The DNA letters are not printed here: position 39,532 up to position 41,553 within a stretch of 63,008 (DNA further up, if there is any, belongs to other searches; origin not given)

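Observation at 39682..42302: Candidate novel two-gene system: Ntn-amidotransferase-like::CobS-type AAA+ ATPase plus an uncharacterised coupled partner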

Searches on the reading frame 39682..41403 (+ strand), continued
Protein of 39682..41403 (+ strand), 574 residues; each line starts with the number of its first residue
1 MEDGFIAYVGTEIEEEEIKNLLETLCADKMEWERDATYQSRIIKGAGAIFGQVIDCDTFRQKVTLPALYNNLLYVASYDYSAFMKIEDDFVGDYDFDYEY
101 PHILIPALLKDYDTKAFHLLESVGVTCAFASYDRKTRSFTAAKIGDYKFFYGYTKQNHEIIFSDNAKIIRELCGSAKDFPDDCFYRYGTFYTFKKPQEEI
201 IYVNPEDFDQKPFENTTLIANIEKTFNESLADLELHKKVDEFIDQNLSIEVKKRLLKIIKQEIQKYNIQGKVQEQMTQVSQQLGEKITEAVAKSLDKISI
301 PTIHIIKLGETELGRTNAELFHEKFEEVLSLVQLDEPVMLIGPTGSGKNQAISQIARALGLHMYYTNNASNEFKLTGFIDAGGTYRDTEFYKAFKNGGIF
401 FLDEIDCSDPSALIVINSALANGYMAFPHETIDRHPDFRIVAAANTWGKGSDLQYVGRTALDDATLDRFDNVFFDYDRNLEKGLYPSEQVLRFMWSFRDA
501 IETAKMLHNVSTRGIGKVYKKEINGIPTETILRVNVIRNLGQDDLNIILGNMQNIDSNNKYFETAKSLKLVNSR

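Call 25: search_solved_structures(query=A1, max_evalue=0.01, show_alignments=2)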
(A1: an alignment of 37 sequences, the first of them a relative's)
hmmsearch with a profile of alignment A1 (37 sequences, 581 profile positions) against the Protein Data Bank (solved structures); distinct sequences matched with E-value up to 0.01: 8.
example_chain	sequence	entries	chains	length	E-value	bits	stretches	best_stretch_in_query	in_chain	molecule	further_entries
5jcs_s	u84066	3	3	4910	5.2e-27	98.2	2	336-497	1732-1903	Midasin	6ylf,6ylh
6hyp_A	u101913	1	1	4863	5.4e-27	98.2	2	336-497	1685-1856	Midasin,Midasin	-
6i27_A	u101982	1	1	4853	5.5e-27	98.2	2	336-497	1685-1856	Midasin,Midasin,Midasin,Midasin,Midasin,Midasin,Midasin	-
6i26_A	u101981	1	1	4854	5.5e-27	98.2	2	336-497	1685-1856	Midasin,Midasin,Midasin,Midasin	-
6or5_A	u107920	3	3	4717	6.4e-22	81.4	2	336-484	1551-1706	Midasin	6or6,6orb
9ujv_A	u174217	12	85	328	8.1e-05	25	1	343-480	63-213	Cobaltochelatase subunit CobS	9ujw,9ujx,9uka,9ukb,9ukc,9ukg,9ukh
9udk_A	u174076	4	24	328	0.00051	22.3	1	343-480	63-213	Cobaltochelatase subunit CobS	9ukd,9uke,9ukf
5c3c_A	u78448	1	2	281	0.0053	19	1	346-455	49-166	CbbQ/NirQ/NorQ domain protein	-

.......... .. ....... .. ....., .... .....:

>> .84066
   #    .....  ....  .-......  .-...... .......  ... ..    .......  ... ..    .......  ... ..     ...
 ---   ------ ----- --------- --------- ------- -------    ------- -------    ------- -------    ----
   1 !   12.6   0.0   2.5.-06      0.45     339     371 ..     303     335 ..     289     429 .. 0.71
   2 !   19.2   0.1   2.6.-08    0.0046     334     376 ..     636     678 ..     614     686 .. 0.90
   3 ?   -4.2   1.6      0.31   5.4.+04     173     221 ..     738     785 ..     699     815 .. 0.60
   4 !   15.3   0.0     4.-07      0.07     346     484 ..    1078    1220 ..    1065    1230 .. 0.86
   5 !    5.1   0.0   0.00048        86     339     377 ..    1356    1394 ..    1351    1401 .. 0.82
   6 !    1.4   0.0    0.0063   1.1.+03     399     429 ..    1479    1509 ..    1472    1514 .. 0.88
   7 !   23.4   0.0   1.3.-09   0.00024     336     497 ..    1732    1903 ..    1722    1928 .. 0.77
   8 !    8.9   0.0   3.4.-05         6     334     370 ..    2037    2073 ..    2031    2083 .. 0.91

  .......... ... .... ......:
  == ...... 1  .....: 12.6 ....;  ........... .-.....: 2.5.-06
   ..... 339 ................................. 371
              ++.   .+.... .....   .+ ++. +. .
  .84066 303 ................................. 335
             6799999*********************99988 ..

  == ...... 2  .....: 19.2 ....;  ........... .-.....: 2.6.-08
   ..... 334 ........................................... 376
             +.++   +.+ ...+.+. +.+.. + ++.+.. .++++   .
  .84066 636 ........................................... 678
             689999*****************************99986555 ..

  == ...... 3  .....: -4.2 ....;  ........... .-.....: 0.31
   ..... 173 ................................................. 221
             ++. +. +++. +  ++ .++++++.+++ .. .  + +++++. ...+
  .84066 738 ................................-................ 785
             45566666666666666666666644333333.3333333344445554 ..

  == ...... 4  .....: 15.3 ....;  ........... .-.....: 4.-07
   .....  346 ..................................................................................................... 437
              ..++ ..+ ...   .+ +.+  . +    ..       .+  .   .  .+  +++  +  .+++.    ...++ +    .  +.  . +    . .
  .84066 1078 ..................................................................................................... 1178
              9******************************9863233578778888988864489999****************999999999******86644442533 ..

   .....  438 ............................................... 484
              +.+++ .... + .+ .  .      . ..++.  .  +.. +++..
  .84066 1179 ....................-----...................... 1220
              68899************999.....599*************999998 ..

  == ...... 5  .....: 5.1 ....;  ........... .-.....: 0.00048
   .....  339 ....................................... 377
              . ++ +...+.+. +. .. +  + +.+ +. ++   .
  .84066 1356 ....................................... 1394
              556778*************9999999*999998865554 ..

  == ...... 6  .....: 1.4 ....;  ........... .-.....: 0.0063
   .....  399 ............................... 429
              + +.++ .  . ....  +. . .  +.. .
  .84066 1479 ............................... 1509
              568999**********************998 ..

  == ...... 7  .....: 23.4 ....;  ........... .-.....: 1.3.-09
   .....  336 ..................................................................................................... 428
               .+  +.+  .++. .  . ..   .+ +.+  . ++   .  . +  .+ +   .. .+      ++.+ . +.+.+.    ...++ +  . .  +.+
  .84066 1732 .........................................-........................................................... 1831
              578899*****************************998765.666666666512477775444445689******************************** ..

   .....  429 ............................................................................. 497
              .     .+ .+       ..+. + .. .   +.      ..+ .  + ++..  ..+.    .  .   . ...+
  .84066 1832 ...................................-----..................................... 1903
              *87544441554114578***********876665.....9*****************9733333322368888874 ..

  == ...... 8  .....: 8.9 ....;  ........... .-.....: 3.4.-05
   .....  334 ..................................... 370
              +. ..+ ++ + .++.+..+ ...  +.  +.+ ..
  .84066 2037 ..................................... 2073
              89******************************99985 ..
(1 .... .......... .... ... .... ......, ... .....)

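Call 27: find_encoding_contigs(protein=P0009, flank=8000, max_places=2)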
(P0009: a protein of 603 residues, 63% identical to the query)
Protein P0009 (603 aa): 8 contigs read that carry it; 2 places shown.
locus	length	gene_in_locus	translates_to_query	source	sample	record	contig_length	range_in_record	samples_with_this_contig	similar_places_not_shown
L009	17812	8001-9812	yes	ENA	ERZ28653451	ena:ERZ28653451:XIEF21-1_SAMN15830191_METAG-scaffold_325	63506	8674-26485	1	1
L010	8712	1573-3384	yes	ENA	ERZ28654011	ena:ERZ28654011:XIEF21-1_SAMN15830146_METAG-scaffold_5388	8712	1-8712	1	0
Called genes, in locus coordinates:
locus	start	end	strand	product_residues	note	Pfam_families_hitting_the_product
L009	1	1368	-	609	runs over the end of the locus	PF13292:DXP_synthase_N, PF02775:TPP_enzyme_C (weak), PF02779:Transket_pyr, PF02780:Transketolase_C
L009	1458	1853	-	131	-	-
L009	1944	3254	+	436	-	PF00009:GTP_EFTU, PF01926:MMR_HSR1, PF02421:FeoB_N, PF03193:RsgA_GTPase (weak), PF00009:GTP_EFTU, PF01926:MMR_HSR1, PF02421:FeoB_N, PF14714:KH_dom-like, +8 more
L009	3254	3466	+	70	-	-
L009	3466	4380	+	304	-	PF00781:DAGK_cat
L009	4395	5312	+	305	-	PF13191:AAA_16 (faint), PF00004:AAA, PF07728:AAA_5 (faint), PF05621:TniB (weak)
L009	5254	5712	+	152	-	-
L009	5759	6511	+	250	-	PF00106:adh_short, PF01370:Epimerase (weak), PF08659:KR, PF13561:adh_short_C2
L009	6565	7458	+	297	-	PF00882:Zn_dep_PLPC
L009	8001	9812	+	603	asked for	PF12481:DUF3700 (weak), PF07728:AAA_5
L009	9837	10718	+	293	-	PF23822:DUF7192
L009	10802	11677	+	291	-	PF20511:PMI_typeI_cat (weak), PF21621:MPI_cupin_dom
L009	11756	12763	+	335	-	-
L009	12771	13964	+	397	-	-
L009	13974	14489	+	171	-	-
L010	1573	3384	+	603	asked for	PF12481:DUF3700 (weak), PF07728:AAA_5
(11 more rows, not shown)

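Call 28: find_encoding_contigs(protein=P0016, flank=8000, max_places=2)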
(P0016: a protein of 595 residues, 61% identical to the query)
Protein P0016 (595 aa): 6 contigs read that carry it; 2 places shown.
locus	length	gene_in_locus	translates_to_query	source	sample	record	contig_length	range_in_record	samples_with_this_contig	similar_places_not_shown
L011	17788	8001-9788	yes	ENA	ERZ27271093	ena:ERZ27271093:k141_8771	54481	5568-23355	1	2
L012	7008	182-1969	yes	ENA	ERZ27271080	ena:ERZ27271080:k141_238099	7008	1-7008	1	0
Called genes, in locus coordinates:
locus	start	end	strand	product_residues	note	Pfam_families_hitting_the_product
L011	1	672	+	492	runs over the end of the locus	PF04326:SLFN_AlbA_2, PF13749:HATPase_c_4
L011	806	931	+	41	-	-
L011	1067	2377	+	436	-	PF00239:Resolvase, PF13408:Zn_ribbon_recom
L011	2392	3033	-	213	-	PF00528:BPD_transp_1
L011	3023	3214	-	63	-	-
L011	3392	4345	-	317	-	PF13310:Virulence_RhuM, PF02661:Fic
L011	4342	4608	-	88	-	PF01381:HTH_3, PF12844:HTH_19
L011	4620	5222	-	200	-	-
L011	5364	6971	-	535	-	PF00239:Resolvase, PF07508:Recombinase, PF13408:Zn_ribbon_recom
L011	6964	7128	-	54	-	-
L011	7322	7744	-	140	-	PF00005:ABC_tran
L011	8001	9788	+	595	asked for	PF07728:AAA_5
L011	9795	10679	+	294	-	PF23822:DUF7192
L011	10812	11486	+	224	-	-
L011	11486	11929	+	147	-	-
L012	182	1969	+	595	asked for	PF07728:AAA_5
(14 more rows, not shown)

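Call 29: find_encoding_contigs(protein=P0039, flank=8000, max_places=2)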
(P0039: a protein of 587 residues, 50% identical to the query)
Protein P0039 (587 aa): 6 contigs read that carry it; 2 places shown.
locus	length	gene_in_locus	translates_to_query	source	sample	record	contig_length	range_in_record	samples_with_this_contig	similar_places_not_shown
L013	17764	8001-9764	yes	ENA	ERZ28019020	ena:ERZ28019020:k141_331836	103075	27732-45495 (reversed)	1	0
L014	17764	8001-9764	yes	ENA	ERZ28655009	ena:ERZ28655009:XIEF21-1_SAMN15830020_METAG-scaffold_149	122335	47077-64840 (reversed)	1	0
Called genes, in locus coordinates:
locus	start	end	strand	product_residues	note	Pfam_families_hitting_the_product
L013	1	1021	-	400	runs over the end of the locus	PF00512:HisKA, PF02518:HATPase_c, PF14501:HATPase_c_5 (weak)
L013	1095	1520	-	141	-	PF04138:GtrA_DPMS_TM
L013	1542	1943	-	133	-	PF07963:N_methyl (weak)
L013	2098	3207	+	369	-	PF01467:CTP_transf_like (weak), PF05636:HIGH_NTase1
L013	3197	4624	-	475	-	PF00224:PK, PF02887:PK_C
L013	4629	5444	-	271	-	PF01149:Fapy_DNA_glyco, PF06831:H2TH, PF06827:zf-FPG_IleRS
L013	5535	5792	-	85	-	PF18905:DUF5661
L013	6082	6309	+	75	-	-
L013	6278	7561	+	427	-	PF02403:Seryl_tRNA_N, PF00587:tRNA-synt_2b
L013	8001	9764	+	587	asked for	PF07728:AAA_5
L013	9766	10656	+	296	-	PF23822:DUF7192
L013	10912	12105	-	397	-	-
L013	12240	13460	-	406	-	-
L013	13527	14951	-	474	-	PF01336:tRNA_anti-codon, PF00152:tRNA-synt_2, PF01409:tRNA-synt_2d (faint)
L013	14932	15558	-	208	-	-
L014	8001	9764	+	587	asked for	PF07728:AAA_5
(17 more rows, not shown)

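Call 36: predict_structure(alignment_id=A1)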
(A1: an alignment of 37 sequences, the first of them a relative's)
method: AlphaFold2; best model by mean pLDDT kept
length: 574 residues; sequences in the alignment: 37
mean_pLDDT: 64.2   pTM: 0.39
mean pLDDT of the five models: 64.2, 62.8, 62.7, 61.7, 61.5
residues with pLDDT >= 90: 120; 70-90: 139; 50-70: 123; < 50: 192
segments of 3 or more residues with pLDDT < 50: 198-219, 221-223, 228-238, 322-354, 361-476
pLDDT, mean of each block of 10 residues (from residue 1): 87 96 91 83 94 78 79 91 77 72 88 89 90 94 93 95 96 96 92 64 40 42 47 47 56 69 63 64 69 60 59 56 44 40 38 50 40 27 36 31 30 28 27 30 25 27 30 48 72 85 68 60 78 74 87 89 87 50
secondary structure, 60 per line:
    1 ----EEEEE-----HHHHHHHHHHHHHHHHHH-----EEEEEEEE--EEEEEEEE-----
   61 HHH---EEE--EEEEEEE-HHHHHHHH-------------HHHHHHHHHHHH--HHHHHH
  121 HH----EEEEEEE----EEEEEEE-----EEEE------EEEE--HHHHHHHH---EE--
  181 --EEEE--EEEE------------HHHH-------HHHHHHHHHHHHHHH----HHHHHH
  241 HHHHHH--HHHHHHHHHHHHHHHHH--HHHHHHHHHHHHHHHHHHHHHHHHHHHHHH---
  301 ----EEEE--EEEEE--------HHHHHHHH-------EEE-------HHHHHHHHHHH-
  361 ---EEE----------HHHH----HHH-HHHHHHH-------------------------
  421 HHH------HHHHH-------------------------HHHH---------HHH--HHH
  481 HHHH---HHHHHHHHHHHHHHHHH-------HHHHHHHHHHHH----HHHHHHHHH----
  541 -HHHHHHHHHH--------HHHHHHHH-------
elements in order: E5-9 H15-32 E38-45 E48-55 E67-69 E72-78 H80-87 H101-112 H115-122 E127-133 E138-144 E150-153 E160-163 H166-173 E183-186 E189-192 H205-208 H216-230 H235-246 H249-265 H268-297 E305-308 E311-315 H324-331 E339-341 H349-359 E364-366 H377-380 H389-395 H430-434 H460-463 H478-484 H488-504 H512-523 H528-536 H542-551 H560-567

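Call 40: fold_search(model_id=the predicted structure, library=pdb)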
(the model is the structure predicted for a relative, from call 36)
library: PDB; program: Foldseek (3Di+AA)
matches with E <= 10: 478; with E <= 0.001: 20
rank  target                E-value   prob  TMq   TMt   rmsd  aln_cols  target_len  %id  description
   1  1ct9_D                3.2e-10  1.00  0.27  0.30   4.3       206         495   16  CRYSTAL STRUCTURE OF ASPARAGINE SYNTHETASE B FROM ESCHERICHIA COLI (released 1999-12-15)
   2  1ct9_B                2.9e-09  1.00  0.28  0.32   4.1       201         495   14  CRYSTAL STRUCTURE OF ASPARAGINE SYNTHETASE B FROM ESCHERICHIA COLI (released 1999-12-15)
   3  1ct9_A                4.0e-09  1.00  0.27  0.31   4.3       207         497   14  CRYSTAL STRUCTURE OF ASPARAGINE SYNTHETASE B FROM ESCHERICHIA COLI (released 1999-12-15)
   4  8sue_A                5.3e-06  1.00  0.24  0.26   8.7       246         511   14  Human asparagine synthetase (apo-ASNS) (released 2024-05-22)
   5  9b6c_A                8.8e-06  1.00  0.26  0.29  24.3       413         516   12  Human asparagine synthetase Arg-142 to Ile-142 (R142I) variant (released 2025-01-08)
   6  8sue_B                1.1e-05  1.00  0.24  0.27   4.8       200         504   14  Human asparagine synthetase (apo-ASNS) (released 2024-05-22)
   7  7ylz_B                1.9e-05  1.00  0.26  0.26   4.6       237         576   13  Unliganded form of hydroxyamidotransferase TsnB9 (released 2023-05-31)
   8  6gq3_A                2.2e-05  1.00  0.25  0.27   5.4       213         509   14  Human asparagine synthetase (ASNS) in complex with 6-diazo-5-oxo-L-norleucine (DON) at 1.85 A resolution (released 2019-09-18)
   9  7ylz_A                2.5e-05  1.00  0.24  0.24   5.3       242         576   15  Unliganded form of hydroxyamidotransferase TsnB9 (released 2023-05-31)
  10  1xff_B                3.7e-05  1.00  0.23  0.50   7.1       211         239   12  Glutaminase domain of glucosamine 6-phosphate synthase complexed with glutamate (released 2004-09-28)
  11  9b6c_B                5.6e-05  1.00  0.25  0.27   5.3       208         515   12  Human asparagine synthetase Arg-142 to Ile-142 (R142I) variant (released 2025-01-08)
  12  3ooj_G                7.4e-05  1.00  0.23  0.22   7.4       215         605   11  C1A mutant of E. coli GlmS in complex with glucose-6P and glutamate (released 2011-10-19)
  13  6zmj_B                1.7e-04  1.00  0.21  0.18   8.5       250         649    9  Crystal structure of human GFAT-1 R203H (released 2020-08-05)
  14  3ooj_F                1.8e-04  1.00  0.23  0.22   7.3       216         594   12  C1A mutant of E. coli GlmS in complex with glucose-6P and glutamate (released 2011-10-19)
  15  1jxa_A                2.1e-04  1.00  0.23  0.22   7.0       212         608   12  GLUCOSAMINE 6-PHOSPHATE SYNTHASE WITH GLUCOSE 6-PHOSPHATE (released 2001-11-21)
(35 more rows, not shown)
